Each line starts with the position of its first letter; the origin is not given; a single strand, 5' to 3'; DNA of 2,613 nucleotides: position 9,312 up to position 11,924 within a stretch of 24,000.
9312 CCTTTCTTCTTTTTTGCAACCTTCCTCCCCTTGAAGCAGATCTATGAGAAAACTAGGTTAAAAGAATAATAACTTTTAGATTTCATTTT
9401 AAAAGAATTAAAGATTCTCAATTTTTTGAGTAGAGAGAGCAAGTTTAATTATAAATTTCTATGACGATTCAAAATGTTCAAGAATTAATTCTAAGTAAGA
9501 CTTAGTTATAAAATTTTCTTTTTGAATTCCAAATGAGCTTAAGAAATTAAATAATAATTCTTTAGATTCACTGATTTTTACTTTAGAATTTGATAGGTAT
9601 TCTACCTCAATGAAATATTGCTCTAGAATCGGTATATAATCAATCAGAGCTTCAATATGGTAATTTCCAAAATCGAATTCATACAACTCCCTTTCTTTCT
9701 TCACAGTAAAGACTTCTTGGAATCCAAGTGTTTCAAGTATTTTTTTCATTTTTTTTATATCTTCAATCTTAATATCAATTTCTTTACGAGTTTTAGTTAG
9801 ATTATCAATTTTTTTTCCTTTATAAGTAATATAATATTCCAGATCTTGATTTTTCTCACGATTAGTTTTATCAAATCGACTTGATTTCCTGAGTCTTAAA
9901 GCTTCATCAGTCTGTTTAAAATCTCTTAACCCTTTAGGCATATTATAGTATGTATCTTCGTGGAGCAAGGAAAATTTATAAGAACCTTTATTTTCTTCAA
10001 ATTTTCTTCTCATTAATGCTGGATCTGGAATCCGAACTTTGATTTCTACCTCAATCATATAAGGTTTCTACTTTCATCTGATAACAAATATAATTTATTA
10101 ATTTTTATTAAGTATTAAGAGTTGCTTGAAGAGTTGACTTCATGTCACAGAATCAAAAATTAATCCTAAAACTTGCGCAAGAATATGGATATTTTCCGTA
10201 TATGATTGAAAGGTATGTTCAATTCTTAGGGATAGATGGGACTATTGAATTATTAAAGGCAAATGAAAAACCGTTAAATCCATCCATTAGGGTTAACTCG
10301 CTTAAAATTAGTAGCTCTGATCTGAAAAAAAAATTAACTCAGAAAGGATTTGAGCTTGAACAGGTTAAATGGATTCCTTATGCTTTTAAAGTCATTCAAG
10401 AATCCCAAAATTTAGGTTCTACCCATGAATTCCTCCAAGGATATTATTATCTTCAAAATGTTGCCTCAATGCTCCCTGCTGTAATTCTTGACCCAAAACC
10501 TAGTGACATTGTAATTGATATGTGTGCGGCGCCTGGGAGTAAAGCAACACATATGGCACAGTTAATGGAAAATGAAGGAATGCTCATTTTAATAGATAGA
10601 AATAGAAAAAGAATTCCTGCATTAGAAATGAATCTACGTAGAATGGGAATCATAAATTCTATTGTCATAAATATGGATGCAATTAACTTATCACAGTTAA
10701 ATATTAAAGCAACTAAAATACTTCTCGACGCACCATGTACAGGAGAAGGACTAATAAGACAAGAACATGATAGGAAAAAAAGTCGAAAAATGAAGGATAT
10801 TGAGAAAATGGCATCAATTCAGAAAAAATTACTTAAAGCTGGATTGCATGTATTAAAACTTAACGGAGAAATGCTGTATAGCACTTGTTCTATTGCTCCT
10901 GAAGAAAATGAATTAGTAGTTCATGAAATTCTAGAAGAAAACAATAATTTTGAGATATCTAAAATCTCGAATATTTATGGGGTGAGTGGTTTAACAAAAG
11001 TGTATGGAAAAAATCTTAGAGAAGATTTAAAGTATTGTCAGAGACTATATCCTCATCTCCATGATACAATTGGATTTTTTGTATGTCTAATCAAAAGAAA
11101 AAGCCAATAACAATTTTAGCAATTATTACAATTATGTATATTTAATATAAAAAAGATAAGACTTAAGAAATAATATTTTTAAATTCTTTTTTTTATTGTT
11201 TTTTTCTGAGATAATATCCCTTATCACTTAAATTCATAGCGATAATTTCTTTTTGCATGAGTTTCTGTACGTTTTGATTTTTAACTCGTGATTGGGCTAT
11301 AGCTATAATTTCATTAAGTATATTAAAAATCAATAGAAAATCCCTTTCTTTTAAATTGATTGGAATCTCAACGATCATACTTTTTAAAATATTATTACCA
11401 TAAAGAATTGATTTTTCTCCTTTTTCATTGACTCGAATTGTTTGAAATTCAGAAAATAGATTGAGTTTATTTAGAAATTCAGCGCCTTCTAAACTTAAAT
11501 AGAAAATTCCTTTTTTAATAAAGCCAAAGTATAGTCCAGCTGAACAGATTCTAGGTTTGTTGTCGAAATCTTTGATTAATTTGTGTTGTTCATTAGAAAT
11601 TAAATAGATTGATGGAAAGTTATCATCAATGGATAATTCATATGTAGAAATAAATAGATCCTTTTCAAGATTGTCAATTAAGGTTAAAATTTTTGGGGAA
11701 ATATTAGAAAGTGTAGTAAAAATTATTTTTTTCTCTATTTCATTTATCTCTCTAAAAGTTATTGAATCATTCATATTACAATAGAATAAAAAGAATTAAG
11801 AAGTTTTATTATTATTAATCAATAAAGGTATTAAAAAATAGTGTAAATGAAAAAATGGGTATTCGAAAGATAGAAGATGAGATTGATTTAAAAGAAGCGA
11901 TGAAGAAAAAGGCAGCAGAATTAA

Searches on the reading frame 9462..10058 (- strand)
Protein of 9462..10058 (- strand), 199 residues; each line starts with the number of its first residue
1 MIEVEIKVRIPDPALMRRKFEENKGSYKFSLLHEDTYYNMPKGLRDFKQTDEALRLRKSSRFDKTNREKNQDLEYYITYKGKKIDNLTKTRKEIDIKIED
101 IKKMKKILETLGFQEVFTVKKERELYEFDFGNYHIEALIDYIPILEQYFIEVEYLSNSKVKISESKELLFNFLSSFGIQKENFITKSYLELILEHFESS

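Call 5: search_protein_families(library=pfam, proteins=[window:9462-10058:-], max_evalue=0.01)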
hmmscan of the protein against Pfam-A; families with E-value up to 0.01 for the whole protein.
window:9462-10058:- (199 aa): 1 family
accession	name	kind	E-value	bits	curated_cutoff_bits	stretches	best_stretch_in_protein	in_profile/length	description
PF01928.26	CYTH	-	1.5e-23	84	23.2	1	1-188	1-179/179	CYTH domain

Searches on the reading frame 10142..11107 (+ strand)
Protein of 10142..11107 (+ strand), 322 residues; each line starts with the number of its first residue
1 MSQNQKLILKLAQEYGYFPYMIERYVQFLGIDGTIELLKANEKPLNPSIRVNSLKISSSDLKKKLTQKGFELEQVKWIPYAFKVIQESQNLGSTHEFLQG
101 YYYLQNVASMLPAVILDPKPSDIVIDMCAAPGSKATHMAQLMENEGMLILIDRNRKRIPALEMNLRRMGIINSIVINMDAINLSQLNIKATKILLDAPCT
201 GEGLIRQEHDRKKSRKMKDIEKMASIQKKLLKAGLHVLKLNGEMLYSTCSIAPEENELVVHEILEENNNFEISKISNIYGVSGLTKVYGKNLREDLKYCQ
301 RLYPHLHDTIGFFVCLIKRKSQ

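Call 3: search_protein_families(library=pfam, proteins=[window:10142-11107:+], max_evalue=0.1)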
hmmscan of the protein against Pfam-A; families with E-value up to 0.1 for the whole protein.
window:10142-11107:+ (322 aa): 4 families
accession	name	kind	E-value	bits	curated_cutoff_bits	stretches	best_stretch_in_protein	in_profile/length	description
PF01189.24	Methyltr_RsmB-F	-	4.7e-54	183.5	27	1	113-316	1-197/199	16S rRNA methyltransferase RsmB/F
PF17125.10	Methyltr_RsmF_N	-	2.6e-13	50.6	34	1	22-106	6-85/86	N-terminal domain of 16S rRNA methyltransferase RsmF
PF22458.1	RsmF-B_ferredox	-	1.4e-09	38.4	27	1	20-86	4-69/74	Methyltr_RsmF/B-like, ferredoxin-like domain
PF13847.12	Methyltransf_31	-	6.6e-05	23.1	27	1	121-270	4-129/145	Methyltransferase domain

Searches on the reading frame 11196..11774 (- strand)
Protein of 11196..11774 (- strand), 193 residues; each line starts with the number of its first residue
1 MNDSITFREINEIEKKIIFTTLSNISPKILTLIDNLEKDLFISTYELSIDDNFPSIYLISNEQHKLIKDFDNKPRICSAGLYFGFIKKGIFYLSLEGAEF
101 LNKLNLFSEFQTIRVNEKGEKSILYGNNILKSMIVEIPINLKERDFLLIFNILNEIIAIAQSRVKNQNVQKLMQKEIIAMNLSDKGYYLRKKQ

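Call 3: search_protein_families(library=pfam, proteins=[window:11196-11774:-], max_evalue=0.1)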
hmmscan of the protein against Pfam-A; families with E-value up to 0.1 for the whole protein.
window:11196-11774:- (193 aa): 3 families
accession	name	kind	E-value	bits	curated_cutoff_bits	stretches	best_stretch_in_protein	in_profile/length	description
PF03657.19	UPF0113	-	1.1e-12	48.4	23.8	1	113-191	2-73/73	UPF0113 PUA domain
PF17833.7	pre-PUA_NIP7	-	3.9e-05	24.3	23.1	1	7-95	1-80/80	NIP7/UPF0113, pre-PUA domain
PF01472.26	PUA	-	0.034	14.5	24.8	1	113-175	3-65/74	PUA domain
